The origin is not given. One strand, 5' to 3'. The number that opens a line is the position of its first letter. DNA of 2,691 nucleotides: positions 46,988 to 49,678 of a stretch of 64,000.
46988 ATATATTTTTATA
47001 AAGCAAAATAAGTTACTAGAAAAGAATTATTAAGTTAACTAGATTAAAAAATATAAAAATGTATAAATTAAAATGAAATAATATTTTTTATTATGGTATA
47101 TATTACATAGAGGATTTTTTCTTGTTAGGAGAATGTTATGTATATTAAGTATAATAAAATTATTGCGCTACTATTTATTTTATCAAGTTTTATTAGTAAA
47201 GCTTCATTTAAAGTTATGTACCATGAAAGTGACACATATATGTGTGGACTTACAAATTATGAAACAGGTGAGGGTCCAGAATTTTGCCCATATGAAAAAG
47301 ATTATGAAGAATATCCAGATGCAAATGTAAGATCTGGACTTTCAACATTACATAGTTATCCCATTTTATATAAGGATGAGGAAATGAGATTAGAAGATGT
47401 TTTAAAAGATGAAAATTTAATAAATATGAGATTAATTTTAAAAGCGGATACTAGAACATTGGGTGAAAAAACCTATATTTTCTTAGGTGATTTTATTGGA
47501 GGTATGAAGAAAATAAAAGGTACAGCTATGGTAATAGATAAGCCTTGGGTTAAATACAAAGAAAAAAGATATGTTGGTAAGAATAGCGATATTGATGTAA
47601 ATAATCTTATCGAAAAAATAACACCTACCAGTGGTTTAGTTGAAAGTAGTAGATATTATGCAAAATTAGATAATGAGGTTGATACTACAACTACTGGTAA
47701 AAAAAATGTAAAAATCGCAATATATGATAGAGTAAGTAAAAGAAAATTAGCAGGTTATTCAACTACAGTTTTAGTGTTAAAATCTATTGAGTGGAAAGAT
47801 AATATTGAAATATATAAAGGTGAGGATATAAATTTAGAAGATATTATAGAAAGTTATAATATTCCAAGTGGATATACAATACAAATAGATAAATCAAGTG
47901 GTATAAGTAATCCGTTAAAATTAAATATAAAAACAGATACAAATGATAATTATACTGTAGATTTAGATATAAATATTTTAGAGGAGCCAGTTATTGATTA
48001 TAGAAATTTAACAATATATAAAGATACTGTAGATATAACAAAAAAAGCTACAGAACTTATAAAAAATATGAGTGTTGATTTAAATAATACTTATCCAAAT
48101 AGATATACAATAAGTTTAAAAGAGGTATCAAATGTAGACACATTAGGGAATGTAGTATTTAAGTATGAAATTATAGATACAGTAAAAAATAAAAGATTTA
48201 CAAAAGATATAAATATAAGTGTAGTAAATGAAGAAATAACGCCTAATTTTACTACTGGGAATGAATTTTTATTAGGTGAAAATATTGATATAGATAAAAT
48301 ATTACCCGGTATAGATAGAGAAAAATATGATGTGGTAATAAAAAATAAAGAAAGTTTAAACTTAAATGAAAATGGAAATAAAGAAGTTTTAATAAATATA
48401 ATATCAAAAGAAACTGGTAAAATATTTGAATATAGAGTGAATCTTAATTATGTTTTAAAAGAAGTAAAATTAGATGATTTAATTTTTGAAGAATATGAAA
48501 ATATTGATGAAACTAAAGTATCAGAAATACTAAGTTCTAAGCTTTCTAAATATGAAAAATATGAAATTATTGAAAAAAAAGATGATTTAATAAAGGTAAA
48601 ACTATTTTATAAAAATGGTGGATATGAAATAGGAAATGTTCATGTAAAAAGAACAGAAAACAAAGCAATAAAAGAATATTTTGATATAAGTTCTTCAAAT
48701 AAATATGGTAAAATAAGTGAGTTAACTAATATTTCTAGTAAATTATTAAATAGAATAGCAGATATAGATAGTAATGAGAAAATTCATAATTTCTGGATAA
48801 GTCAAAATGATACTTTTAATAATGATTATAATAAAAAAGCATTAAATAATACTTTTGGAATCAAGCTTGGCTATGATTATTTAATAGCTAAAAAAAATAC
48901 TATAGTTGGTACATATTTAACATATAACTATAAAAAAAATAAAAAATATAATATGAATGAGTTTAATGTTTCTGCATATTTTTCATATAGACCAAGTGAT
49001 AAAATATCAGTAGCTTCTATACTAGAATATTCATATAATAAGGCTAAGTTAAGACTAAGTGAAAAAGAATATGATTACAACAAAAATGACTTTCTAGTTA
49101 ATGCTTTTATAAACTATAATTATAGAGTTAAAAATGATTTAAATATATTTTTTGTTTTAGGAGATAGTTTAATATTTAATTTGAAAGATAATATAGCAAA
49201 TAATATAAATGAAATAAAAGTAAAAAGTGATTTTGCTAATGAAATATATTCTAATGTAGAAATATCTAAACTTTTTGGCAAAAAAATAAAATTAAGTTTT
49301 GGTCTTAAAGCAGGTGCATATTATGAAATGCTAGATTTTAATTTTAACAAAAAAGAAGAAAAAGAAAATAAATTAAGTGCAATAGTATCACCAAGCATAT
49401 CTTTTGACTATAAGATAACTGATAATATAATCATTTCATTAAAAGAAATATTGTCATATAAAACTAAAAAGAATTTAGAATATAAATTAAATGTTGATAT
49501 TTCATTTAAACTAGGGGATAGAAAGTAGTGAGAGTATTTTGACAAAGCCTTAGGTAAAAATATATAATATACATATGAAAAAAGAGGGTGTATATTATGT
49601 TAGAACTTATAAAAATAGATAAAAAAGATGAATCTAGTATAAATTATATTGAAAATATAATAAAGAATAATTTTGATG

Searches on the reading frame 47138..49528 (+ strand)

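Call 55: search_protein_families(library=pfam, proteins=[window:47138-49528:+], max_evalue=0.001)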
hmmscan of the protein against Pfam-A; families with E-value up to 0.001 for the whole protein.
window:47138-49528:+ (796 aa): 1 family
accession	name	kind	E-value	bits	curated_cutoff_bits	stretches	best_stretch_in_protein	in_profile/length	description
PF03797.25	Autotransporter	-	1.4e-06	28.7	26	1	561-669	14-135/255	Autotransporter beta-domain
